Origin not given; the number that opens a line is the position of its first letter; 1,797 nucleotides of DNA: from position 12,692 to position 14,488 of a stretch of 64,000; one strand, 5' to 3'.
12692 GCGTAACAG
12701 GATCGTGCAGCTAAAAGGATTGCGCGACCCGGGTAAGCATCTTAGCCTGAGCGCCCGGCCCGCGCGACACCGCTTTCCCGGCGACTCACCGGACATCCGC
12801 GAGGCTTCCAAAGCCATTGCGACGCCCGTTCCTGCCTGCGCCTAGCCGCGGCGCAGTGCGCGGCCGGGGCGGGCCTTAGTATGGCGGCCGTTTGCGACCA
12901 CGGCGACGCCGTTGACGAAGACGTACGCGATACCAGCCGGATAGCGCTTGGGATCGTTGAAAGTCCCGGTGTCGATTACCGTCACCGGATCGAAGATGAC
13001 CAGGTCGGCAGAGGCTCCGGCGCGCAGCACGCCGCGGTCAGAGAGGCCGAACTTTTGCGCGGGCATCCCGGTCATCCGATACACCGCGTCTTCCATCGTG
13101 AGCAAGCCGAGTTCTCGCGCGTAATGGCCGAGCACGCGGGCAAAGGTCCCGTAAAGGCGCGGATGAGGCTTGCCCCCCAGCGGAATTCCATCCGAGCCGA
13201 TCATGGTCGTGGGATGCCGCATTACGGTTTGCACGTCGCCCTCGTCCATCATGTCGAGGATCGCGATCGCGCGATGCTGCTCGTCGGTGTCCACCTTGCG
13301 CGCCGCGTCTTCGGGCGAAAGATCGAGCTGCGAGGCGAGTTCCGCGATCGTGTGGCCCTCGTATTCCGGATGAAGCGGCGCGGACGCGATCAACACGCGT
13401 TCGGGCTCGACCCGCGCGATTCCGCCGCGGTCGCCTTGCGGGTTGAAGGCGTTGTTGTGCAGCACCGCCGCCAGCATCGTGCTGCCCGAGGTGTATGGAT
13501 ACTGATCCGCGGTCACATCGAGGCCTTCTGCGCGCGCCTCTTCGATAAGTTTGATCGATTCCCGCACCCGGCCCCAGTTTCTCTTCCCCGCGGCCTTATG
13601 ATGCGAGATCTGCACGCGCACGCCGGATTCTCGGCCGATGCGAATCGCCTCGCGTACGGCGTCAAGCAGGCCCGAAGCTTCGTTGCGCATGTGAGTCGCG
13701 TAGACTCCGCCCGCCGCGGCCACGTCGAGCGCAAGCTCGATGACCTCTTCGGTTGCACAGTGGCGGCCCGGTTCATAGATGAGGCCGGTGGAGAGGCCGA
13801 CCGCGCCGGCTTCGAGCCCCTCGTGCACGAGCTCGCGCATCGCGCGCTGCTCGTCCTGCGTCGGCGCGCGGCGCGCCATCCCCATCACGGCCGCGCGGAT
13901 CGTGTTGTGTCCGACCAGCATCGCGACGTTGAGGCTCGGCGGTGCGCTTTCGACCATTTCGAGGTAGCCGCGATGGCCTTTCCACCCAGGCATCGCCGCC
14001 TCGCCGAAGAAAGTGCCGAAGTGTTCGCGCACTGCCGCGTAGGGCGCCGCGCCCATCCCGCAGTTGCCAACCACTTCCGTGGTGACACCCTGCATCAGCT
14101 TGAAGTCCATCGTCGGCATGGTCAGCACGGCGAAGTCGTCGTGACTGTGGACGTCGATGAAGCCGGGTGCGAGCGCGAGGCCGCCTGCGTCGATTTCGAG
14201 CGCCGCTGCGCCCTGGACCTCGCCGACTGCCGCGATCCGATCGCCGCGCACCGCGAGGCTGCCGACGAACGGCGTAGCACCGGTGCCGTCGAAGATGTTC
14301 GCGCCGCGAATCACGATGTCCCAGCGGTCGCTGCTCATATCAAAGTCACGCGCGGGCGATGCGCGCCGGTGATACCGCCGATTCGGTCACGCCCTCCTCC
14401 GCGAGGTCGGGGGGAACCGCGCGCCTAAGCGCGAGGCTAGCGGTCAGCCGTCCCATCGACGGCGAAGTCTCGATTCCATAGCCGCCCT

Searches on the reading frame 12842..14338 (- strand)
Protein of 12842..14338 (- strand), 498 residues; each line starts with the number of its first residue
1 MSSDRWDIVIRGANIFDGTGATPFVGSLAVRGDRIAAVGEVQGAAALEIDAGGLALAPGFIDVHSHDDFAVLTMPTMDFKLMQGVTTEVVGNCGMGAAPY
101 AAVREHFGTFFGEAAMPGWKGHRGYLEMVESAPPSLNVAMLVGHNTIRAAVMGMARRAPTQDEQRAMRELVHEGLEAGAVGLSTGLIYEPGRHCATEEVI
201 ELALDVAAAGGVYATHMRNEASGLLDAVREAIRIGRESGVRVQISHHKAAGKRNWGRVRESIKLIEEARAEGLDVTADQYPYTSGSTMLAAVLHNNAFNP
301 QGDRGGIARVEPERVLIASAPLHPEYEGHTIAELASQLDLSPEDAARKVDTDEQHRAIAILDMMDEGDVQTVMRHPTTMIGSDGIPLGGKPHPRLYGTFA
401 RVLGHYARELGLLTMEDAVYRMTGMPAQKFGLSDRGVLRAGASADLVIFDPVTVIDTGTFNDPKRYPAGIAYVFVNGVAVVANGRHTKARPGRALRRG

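Call 16: search_protein_families(library=pfam, proteins=[window:12842-14338:-])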
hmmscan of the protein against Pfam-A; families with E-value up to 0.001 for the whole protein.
window:12842-14338:- (498 aa): 2 families
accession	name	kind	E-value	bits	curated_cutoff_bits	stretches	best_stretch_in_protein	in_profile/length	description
PF07969.17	Amidohydro_3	-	9.4e-32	111.5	29.7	1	48-481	2-472/472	Amidohydrolase family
PF01979.26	Amidohydro_1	-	2.1e-08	34.3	25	1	56-479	2-344/345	Amidohydrolase family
